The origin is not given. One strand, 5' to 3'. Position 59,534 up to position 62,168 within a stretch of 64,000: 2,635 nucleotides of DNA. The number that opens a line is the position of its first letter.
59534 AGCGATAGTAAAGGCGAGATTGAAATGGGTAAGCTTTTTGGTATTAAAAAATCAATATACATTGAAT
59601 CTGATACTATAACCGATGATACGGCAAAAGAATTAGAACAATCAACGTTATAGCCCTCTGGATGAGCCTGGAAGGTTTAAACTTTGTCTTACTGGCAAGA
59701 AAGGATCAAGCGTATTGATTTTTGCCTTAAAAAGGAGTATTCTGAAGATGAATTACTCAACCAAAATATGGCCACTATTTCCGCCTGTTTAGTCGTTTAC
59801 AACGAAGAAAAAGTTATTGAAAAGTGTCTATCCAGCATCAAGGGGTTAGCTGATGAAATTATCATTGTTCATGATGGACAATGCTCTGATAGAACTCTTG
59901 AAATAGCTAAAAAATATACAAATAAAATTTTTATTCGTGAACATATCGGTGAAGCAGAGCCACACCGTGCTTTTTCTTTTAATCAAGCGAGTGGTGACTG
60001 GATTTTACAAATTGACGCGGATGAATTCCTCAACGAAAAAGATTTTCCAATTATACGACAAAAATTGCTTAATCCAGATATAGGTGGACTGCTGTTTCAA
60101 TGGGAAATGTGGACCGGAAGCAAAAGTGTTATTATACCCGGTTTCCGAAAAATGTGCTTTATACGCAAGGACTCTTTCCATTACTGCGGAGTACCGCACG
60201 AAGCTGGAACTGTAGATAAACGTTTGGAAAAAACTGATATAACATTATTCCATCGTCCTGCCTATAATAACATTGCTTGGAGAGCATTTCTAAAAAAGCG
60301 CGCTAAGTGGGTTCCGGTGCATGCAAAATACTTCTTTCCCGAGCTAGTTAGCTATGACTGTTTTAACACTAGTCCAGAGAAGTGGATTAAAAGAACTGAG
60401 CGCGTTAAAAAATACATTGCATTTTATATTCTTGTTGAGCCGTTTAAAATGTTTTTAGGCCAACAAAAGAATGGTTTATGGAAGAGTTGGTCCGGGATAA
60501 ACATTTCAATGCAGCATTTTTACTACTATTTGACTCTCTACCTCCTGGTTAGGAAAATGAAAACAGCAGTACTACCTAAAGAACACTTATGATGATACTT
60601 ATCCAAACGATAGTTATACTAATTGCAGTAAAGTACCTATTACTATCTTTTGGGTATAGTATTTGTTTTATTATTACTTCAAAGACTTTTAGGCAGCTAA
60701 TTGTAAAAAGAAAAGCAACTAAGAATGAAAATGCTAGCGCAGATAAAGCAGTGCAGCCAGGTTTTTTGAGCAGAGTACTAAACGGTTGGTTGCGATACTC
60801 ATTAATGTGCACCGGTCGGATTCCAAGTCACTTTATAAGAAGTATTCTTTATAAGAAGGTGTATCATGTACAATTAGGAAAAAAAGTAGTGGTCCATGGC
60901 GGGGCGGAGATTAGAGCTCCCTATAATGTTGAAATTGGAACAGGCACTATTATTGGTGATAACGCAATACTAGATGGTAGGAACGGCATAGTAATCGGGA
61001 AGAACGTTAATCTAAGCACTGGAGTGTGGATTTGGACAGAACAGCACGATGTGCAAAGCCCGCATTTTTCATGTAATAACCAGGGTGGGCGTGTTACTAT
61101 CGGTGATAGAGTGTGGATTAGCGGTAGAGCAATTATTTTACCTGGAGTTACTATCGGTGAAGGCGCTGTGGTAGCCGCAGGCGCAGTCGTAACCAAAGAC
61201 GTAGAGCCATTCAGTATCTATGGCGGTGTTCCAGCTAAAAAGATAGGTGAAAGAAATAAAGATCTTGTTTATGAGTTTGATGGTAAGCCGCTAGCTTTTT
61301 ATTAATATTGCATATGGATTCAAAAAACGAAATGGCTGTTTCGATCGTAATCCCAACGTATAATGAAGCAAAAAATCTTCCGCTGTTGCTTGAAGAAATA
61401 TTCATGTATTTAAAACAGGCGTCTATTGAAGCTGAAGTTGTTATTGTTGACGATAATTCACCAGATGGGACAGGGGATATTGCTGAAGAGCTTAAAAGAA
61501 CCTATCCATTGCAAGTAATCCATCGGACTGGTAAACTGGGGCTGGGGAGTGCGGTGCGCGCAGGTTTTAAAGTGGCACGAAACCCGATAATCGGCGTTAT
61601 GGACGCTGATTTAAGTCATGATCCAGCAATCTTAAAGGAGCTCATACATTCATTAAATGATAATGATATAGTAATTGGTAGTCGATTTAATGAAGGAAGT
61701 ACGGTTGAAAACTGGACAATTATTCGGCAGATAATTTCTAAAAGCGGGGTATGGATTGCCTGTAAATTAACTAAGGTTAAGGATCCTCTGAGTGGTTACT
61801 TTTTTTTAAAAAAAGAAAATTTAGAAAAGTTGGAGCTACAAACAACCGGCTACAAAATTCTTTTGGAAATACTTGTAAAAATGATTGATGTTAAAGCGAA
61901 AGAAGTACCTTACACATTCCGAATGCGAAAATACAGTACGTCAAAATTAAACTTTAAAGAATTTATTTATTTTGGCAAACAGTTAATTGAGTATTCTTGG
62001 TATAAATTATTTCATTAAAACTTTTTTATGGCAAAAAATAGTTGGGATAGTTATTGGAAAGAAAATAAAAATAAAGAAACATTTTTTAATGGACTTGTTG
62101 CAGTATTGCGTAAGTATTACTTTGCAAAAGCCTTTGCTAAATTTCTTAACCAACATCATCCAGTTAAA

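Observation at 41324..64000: Repeated three-gene module (DPM1-like GT2, then SAM methyltransferase, then GT-C membrane protein) at both ends of the glycan locus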

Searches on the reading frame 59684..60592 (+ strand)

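Call 5: search_protein_families(library=pfam, proteins=[window:59684-60592:+], max_evalue=0.01)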
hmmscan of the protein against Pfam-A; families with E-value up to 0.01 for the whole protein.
window:59684-60592:+ (302 aa): 2 families
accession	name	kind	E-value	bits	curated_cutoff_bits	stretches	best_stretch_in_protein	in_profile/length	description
PF00535.33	Glycos_transf_2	-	1e-16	61.7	23.3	1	33-140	1-115/168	Glycosyl transferase family 2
PF13704.12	Glyco_tranf_2_4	-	1.1e-07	32.6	27.5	1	40-120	2-88/98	Glycosyl transferase family 2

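Call 6: search_protein_families(library=ncbifam, proteins=[window:59684-60592:+], max_evalue=0.01)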
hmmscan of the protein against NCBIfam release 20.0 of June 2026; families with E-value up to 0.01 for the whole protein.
window:59684-60592:+ (302 aa): 5 families
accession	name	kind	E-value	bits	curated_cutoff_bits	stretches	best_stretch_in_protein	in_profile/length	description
TIGR04195.1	S_glycosyl_SunS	equivalog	2.3e-11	43.2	350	1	28-119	55-147/421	SunS family peptide S-glycosyltransferase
TIGR04283.1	glyco_like_mftF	equivalog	2.2e-08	34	182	1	36-128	5-97/221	TIGR04283 family arsenosugar biosynthesis glycosyltransferase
NF007482.0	PRK10073.1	equivalog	2.7e-06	26.6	423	1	28-119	4-101/334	glycosyltransferase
NF010496.0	PRK13915.1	equivalog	4.8e-05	22.6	262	1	18-113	18-126/307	glucosyl-3-phosphoglycerate synthase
TIGR04182.1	glyco_TIGR04182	equivalog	0.00023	20.6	325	1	38-121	8-90/293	S-layer glycoprotein N-glycosyltransferase AglJ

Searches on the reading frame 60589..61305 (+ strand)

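Call 5: search_protein_families(library=pfam, proteins=[window:60589-61305:+], max_evalue=0.01)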
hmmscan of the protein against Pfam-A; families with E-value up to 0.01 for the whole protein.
window:60589-61305:+ (238 aa): 3 families
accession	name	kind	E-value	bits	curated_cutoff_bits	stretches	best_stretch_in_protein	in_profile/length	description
PF00132.30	Hexapep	-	1.6e-13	50.1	27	1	169-203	2-36/36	Bacterial transferase hexapeptide (six repeats)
PF14602.12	Hexapep_2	-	3.1e-09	36.8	27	1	169-203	2-34/34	Hexapeptide repeat of succinyl-transferase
PF25084.1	LbH_EIF2B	-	2.8e-05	24.5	54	0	169-205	62-97/105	EIF2B subunit epsilon LbH domain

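Call 6: search_protein_families(library=ncbifam, proteins=[window:60589-61305:+], max_evalue=0.01)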
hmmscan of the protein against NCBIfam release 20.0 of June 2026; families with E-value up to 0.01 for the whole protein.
window:60589-61305:+ (238 aa): 42 families (the best 25 are shown)
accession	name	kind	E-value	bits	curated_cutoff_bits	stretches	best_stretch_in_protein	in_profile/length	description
NF007797.0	PRK10502.1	subfamily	2.7e-30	105.4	192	1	81-224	41-181/183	WcaF family extracellular polysaccharide biosynthesis acetyltransferase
NF007499.0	PRK10092.1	equivalog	5.3e-22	78.5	314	1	112-219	72-180/183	maltose O-acetyltransferase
TIGR03308.1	phn_thr-fam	hypoth_equivalog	3.3e-20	72.8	201.65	1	160-224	100-164/204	phosphonate metabolim protein, transferase hexapeptide repeat family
TIGR04008.1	WcaF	equivalog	6.2e-20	71.8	326.3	1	89-222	47-178/180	colanic acid biosynthesis acetyltransferase WcaF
NF038307.1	EPS_acetyl_HpsU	equivalog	1e-19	70.8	305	1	80-218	39-174/178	hormogonium polysaccharide biosynthesis acetyltransferase HpsU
TIGR03532.1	DapD_Ac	equivalog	1.7e-19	70.4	231.75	1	93-221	98-213/231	2,3,4,5-tetrahydropyridine-2,6-dicarboxylate N-acetyltransferase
NF000490.1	chloram_CatB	equivalog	1e-17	64.2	350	1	152-225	94-167/210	type B chloramphenicol O-acetyltransferase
NF033468.1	stregram_VatI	exception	5.4e-17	62.3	415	1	147-224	91-168/208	streptogramin A O-acetyltransferase Vat(I)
NF000311.1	Vat_ABCDEFH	equivalog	6.1e-17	61.8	300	1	157-225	99-167/201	Vat family streptogramin A O-acetyltransferase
TIGR03570.1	NeuD_NnaD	subfamily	7e-17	61.7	160.8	1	88-217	76-202/202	NeuD/PglB/VioB family sugar acetyltransferase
NF058585.1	HptprglPActTf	PfamEq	1.2e-16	60.8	300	1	167-224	105-162/172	heptaprenylglyceryl phosphate O-acetyltransferase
NF041874.1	EPS_EpsC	equivalog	2.8e-15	56.4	150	1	87-221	32-166/168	serine O-acetyltransferase EpsC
NF000101.1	stregram_VatA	exception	1.1e-14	54.6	450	1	167-229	117-179/219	streptogramin A O-acetyltransferase Vat(A)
NF007076.0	PRK09527.1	equivalog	1.1e-14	54.4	347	1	95-225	57-191/203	galactoside O-acetyltransferase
NF000504.1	stregram_VatH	exception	1.5e-14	54.4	475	1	147-223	96-172/216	streptogramin A O-acetyltransferase Vat(H)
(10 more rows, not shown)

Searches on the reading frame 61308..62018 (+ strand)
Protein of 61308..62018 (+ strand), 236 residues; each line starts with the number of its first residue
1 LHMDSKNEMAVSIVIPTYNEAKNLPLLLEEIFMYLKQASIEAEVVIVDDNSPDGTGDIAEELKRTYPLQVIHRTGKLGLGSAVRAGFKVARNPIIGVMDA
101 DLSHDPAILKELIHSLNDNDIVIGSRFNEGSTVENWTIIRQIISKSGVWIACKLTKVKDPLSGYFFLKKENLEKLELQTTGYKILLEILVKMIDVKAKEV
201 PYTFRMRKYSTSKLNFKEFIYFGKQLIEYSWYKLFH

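Call 5: search_protein_families(library=pfam, proteins=[window:61308-62018:+], max_evalue=0.01)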
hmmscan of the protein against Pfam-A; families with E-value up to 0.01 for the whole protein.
window:61308-62018:+ (236 aa): 2 families
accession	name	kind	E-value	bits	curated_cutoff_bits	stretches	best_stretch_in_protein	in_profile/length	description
PF00535.33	Glycos_transf_2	-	2.4e-29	102.8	23.3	1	12-142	1-131/168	Glycosyl transferase family 2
PF13641.12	Glyco_tranf_2_3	-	2.3e-11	44.6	27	1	11-120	3-115/230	Glycosyltransferase like family 2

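Call 6: search_protein_families(library=ncbifam, proteins=[window:61308-62018:+], max_evalue=0.01)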
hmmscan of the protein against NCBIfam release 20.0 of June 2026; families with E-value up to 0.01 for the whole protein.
window:61308-62018:+ (236 aa): 21 families
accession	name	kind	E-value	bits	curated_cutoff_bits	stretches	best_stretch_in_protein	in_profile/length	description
TIGR04182.1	glyco_TIGR04182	equivalog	3.4e-21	75.9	325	1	11-215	2-202/293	S-layer glycoprotein N-glycosyltransferase AglJ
NF047588.1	GlcsyltransPgfSStrep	equivalog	1.7e-18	66.9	500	1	9-223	1-214/308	glycosyltransferase PgfS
TIGR03937.1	PgaC_IcaA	equivalog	1.7e-14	53.6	422.3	1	3-120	39-154/407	poly-beta-1,6-N-acetyl-D-glucosamine synthase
NF007986.1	PRK10714.1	equivalog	3.1e-14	52.7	529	1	10-223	7-219/316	undecaprenyl-phosphate 4-deoxy-4-formamido-L-arabinose transferase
NF058614.1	PPMAGASynPpgS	equivalog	3.5e-14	52.8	370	1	11-213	2-205/226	polyprenyl-phospho-N-acetylgalactosaminyl synthase PpgS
NF041875.1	EPS_EpsD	equivalog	1.1e-13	51.3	370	1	11-125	1-115/325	exopolysaccharide biosynthesis glycosyltransferase EpsD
TIGR04283.1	glyco_like_mftF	equivalog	3.8e-13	49.5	182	1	11-129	1-109/221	TIGR04283 family arsenosugar biosynthesis glycosyltransferase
NF038302.1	EPS_HpsE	equivalog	1.1e-12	47.6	300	1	10-104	2-99/307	hormogonium polysaccharide biosynthesis glycosyltransferase HpsE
NF010496.0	PRK13915.1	equivalog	1e-11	44.5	262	1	3-117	25-143/307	glucosyl-3-phosphoglycerate synthase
NF007482.0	PRK10073.1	equivalog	2.2e-11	43.4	423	1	7-123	4-117/334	glycosyltransferase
TIGR03965.1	mycofact_glyco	equivalog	1.3e-10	40.7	280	1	8-122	73-185/467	mycofactocin biosynthesis glycosyltransferase MftF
TIGR03469.1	HpnB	hypoth_equivalog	1e-09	37.9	379.25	1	10-127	45-171/386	hopene-associated glycosyltransferase HpnB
NF041391.1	DPhHxTase_Halo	equivalog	1e-08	34.4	375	1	17-207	3-186/213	dolichyl-phosphate hexose transferase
NF045692.1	OglycostaseCruG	equivalog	6.3e-07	28.6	600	1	9-120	41-156/386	2'-O-glycosyltransferase CruG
NF047683.1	TeichurnBiosyTuaG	equivalog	3.4e-06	26.9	400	1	7-121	4-116/252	teichuronic acid biosynthesis protein TuaG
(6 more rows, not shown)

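Call 32: search_solved_structures(query=window:61308-62018:+, max_evalue=0.000001)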
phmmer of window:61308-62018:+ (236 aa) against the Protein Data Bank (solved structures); distinct sequences matched with E-value up to 0.000001: 14.
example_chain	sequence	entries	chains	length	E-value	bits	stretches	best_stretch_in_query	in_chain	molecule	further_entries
5mlz_A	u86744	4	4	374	1.9e-51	178.5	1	8-222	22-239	Dolichol monophosphate mannose synthase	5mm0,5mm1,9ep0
2z87_A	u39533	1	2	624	2e-13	54.1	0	11-126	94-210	Chondroitin synthase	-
2z86_A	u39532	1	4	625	2e-13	54.1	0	11-126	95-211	Chondroitin synthase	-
5ekp_C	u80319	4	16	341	2.5e-10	44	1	5-167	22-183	Uncharacterized glycosyltransferase sll0501 | Glycosyltransferase sll0501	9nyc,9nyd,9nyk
5eke_A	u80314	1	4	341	2.6e-10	43.9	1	5-167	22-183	Uncharacterized glycosyltransferase sll0501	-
9nye_A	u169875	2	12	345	2.6e-10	43.9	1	5-167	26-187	Glycosyltransferase sll0501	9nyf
9hwj_A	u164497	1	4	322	3.5e-10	43.5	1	10-217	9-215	Undecaprenyl-phosphate 4-deoxy-4-formamido-L-arabinose transferase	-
9bhc_C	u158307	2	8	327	5.2e-09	39.6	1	10-144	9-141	Undecaprenyl-phosphate 4-deoxy-4-formamido-L-arabinose transferase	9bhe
8vxh_A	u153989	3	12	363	6.8e-09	39.3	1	9-142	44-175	Undecaprenyl-phosphate 4-deoxy-4-formamido-L-arabinose transferase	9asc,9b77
3bcv_A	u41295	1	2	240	6.1e-08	36.2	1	11-102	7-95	Putative glycosyltransferase protein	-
9omh_A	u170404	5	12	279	1.9e-07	34.6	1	8-115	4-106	Glycosyltransferase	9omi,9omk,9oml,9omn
9omm_A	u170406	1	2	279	1.9e-07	34.5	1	8-115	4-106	Glycosyltransferase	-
9omj_A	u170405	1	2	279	3.8e-07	33.6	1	11-115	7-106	Glycosyltransferase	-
5hea_A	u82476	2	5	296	6.1e-07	32.9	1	9-124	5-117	Putative glycosyltransferase (GalT1)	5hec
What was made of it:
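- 61308..62018 (+): Cassette 2 GT2: the catalytic domain of a DPM1-type polyprenyl-phosphate mannose synthase, without a TM anchor. It matches PfDPMS 5mlz at 1.9e-51 over the whole catalytic domain (call 32).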

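Call 73: search_solved_structures(query=window:61308-62018:+, max_evalue=1e-20, show_alignments=1)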
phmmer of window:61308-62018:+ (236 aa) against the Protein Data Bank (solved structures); distinct sequences matched with E-value up to 1e-20: 1.
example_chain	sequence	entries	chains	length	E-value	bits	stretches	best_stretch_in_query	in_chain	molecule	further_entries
5mlz_A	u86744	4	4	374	1.9e-51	178.5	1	8-222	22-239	Dolichol monophosphate mannose synthase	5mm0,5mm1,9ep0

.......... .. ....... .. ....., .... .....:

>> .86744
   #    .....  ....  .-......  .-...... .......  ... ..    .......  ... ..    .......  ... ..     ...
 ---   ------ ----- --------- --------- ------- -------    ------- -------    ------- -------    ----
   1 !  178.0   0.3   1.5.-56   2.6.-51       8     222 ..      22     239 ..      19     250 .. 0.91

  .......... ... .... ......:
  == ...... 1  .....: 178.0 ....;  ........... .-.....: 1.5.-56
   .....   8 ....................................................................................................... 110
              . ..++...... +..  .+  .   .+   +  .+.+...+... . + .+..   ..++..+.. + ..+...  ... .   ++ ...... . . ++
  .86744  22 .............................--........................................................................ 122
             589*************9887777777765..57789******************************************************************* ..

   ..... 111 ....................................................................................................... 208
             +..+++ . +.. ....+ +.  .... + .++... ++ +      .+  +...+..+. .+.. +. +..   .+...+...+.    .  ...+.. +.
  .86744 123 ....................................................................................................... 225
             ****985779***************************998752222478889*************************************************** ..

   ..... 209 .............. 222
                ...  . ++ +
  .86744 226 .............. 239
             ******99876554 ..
